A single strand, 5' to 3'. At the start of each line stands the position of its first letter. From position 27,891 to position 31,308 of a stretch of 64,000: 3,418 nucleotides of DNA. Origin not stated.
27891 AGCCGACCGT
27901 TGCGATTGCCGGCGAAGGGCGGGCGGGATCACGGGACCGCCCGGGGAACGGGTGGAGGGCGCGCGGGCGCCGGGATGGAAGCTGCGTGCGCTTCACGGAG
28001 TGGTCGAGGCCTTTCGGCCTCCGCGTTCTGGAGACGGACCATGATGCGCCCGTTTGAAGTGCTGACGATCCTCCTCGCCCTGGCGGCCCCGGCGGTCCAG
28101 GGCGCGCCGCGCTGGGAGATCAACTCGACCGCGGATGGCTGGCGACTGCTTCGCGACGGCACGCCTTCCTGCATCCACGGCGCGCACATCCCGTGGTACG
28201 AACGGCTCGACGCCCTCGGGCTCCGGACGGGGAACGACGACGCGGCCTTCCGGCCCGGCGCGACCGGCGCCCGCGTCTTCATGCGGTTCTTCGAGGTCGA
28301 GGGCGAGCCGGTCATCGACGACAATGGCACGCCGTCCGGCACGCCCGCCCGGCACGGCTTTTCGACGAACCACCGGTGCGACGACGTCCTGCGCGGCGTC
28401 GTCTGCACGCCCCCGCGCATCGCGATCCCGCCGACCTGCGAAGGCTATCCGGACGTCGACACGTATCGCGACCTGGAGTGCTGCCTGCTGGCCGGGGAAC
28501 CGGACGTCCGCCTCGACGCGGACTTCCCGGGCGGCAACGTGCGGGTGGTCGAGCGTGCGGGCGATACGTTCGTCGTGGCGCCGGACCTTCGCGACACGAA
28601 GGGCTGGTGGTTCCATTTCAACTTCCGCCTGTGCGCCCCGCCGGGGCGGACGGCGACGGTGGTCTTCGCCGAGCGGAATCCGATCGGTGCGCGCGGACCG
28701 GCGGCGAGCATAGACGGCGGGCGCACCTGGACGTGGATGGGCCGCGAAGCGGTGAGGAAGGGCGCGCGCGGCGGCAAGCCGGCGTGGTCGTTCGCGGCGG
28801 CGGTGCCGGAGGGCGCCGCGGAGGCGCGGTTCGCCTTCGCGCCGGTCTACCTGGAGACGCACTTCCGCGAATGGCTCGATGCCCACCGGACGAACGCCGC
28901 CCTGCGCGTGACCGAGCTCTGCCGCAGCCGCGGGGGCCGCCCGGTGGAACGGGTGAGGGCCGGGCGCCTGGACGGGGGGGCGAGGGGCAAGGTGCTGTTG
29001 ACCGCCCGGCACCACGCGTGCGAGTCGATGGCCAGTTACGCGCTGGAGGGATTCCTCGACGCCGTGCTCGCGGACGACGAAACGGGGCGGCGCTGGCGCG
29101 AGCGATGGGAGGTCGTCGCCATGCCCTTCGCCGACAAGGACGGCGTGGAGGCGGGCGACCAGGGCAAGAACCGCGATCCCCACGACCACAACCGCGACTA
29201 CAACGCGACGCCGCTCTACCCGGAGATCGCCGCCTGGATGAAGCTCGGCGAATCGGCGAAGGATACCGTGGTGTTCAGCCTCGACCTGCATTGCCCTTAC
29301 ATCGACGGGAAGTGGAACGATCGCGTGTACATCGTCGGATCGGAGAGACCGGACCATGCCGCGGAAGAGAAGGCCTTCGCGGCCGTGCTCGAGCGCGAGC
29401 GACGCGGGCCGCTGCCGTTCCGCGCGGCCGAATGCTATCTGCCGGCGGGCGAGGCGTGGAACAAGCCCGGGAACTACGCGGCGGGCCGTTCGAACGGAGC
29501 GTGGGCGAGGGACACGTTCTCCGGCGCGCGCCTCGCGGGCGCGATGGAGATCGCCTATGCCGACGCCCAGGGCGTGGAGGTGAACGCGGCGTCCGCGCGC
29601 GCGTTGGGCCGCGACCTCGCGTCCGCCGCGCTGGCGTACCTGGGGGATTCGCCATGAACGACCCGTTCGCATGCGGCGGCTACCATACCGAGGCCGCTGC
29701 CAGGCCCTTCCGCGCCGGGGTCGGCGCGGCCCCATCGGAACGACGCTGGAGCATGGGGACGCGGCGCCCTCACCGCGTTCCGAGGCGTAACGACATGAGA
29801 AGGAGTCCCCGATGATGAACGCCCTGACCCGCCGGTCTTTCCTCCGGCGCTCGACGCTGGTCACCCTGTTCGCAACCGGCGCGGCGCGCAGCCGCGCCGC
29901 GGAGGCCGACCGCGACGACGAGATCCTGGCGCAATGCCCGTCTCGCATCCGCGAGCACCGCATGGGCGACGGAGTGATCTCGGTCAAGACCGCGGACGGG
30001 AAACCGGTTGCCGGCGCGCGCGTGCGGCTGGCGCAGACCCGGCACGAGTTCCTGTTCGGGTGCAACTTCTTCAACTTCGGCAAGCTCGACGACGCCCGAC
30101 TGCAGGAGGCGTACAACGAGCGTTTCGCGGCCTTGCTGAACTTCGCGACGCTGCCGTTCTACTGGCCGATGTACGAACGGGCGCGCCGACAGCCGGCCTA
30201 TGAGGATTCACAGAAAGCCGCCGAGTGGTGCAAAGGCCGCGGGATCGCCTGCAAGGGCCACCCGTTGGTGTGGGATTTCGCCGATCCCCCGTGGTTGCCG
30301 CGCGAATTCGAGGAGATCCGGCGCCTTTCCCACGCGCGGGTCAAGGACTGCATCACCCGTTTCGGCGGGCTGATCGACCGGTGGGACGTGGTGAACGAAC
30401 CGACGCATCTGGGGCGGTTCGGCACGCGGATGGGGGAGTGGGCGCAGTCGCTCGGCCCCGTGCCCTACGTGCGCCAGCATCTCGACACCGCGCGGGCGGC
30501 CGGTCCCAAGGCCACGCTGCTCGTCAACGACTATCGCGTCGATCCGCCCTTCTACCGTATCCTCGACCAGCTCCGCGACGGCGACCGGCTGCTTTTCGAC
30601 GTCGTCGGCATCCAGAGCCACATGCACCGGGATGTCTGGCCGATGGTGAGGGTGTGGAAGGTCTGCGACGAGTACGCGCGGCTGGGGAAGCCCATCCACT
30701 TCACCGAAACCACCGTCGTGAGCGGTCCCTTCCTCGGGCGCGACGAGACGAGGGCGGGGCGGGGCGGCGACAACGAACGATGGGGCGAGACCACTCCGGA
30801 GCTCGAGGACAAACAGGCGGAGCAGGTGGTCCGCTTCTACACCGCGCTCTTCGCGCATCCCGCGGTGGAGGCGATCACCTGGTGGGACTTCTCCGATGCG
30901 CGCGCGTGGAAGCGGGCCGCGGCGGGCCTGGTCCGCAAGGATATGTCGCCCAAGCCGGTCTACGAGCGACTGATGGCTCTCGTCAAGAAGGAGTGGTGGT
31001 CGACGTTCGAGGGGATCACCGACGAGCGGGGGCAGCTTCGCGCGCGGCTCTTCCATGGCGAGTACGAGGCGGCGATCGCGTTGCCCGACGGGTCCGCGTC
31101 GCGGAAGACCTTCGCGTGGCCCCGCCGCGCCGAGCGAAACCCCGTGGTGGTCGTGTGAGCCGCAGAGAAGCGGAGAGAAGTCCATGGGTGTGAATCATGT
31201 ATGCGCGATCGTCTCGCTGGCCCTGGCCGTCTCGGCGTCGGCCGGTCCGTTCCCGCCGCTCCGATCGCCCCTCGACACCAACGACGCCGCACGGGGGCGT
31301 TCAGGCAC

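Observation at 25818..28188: Tandem gene remnants (sulfatase C-terminus, M14 5' fragment) flanking an AAA ATPase gene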

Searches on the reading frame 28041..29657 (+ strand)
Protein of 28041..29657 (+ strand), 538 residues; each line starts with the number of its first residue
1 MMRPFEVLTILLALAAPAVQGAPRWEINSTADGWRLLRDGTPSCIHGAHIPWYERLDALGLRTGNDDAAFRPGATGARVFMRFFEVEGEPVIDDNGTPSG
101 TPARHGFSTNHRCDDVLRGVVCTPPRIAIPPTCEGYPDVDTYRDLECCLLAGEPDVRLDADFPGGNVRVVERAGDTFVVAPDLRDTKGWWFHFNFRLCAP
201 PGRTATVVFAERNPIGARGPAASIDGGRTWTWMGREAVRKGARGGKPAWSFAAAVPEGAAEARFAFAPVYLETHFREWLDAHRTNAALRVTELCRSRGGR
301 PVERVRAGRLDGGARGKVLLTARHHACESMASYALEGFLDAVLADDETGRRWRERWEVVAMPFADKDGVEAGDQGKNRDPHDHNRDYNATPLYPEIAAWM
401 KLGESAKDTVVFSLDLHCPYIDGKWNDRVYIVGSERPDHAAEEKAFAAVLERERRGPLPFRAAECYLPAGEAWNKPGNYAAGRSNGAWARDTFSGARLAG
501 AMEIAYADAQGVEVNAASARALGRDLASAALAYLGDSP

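Call 6: search_protein_families(library=pfam, proteins=[window:28041-29657:+], max_evalue=0.01)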
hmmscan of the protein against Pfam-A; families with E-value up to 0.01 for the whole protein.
window:28041-29657:+ (538 aa): 1 family
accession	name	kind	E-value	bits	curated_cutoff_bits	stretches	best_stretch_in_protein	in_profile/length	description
PF00246.29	Peptidase_M14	-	8.8e-06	26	21.6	1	278-388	4-130/286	Zinc carboxypeptidase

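Call 8: find_related_loci(query=window:28041-29654:+, collection=genome_contigs, flank=10000)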
Query window:28041-29654:+ (538 aa) in genome_contigs; peptide patterns used: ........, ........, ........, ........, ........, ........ (x = any residue, [..] = any of these).
90 stretches matched a pattern; 65 encode a relative of the query (tblastn E <= 1e-3); 65 distinct loci.
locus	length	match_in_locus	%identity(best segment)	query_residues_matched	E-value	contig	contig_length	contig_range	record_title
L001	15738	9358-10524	72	151-538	6e-178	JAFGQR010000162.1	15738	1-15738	MAG: Verrucomicrobia bacterium isolate Zod_Metabat.779 k87_11975784, whole genome shotgun sequence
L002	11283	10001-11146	69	154-534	3e-169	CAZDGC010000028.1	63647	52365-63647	MAG TPA_asm: uncultured Opitutus sp. isolate binchicken_co286_209 genome assembly, contig: NODE_712_length_63647_cov_7.5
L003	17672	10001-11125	69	158-534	3e-162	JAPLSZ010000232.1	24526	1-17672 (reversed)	MAG: Kiritimatiellaeota bacterium isolate LacPavin_0419_WC90_MAG_64_8 LacPavin_0419_WC90_scaffold_42239, whole genome sh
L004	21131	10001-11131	48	155-534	9e-116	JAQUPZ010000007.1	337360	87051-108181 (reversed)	MAG: Kiritimatiellae bacterium isolate STD1_38 NODE_47_length_337360_cov_6.722741_Sandtown_D1, whole genome shotgun sequ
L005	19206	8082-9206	51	151-534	8e-113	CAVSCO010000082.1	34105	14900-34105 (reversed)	MAG: uncultured Phycisphaerae bacterium isolate MFD02923.bin.2.16 genome assembly, contig: contig_52324, whole genome sh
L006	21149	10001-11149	50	145-534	1e-108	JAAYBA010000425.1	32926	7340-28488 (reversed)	MAG: Planctomycetota bacterium isolate AS06rmzACSIP_229 342218_AS06, whole genome shotgun sequence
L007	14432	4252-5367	50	154-534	2e-108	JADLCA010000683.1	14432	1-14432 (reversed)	MAG: Candidatus Hydrogenedentota bacterium isolate SJ204 c_000001669171, whole genome shotgun sequence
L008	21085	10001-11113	50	155-534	4e-108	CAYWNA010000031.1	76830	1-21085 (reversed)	MAG TPA_asm: uncultured Pirellulaceae bacterium isolate binchicken_co65_467 genome assembly, contig: NODE_1154_length_76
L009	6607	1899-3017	47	153-534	3e-106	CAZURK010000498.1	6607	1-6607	MAG TPA_asm: uncultured Pirellulaceae bacterium isolate SRP077602_co10_409 genome assembly, contig: NODE_32301_length_66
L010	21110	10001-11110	49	156-534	4e-106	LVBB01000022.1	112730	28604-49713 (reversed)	MAG: Phycisphaerales bacterium Planc_01 Planc_01_contig_1252, whole genome shotgun sequence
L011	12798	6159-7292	47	145-534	4e-106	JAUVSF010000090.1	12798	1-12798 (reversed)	MAG: Acidobacteriota bacterium isolate CSMAG_733 CSMAG_733_k127_4670910_length_12798_cov_15.3865, whole genome shotgun s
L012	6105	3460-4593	50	151-536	5e-106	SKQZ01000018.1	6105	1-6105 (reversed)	MAG: Candidatus Hydrogenedentota bacterium isolate CSSed162cmA_463 CSSed16-2cmA-62147, whole genome shotgun sequence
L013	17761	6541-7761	47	119-534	8e-106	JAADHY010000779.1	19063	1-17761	MAG: Planctomycetota bacterium isolate M_MetaBat.224 contig-127_9485, whole genome shotgun sequence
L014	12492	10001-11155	48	146-534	5e-106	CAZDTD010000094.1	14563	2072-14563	MAG TPA_asm: uncultured Pirellulales bacterium isolate SRP192927_co6_411 genome assembly, contig: NODE_9863_length_14563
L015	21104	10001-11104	50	158-534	2e-105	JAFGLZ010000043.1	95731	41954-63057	MAG: Phycisphaerae bacterium isolate Zod_Metabat.429 k87_1840133, whole genome shotgun sequence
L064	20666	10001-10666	74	56-154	2e-24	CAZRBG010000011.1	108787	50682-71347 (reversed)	MAG TPA_asm: uncultured Pirellulales bacterium isolate binchicken_co17_49 genome assembly, contig: NODE_519_length_10878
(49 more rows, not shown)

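Call 41: search_protein_families(library=pfam, proteins=[L064:9644-10687:+], max_evalue=0.001)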
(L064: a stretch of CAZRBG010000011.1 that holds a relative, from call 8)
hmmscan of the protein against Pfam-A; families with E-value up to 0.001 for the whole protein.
L064:9644-10687:+ (347 aa): 0 families

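Call 43: search_protein_families(library=ncbifam, proteins=[window:28041-29657:+, L064:9644-10687:+], max_evalue=0.001)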
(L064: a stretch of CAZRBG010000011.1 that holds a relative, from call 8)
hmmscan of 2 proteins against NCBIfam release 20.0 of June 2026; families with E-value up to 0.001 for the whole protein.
window:28041-29657:+ (538 aa): 0 families

L064:9644-10687:+ (347 aa): 0 families

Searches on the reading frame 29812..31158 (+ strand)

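Call 6: search_protein_families(library=pfam, proteins=[window:29812-31158:+], max_evalue=0.01)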
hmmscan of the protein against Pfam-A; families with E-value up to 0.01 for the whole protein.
window:29812-31158:+ (448 aa): 1 family
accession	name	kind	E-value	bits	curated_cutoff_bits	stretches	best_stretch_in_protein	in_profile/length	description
PF00331.26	Glyco_hydro_10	-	1e-34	120.7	22.1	1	118-388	47-309/311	Glycosyl hydrolase family 10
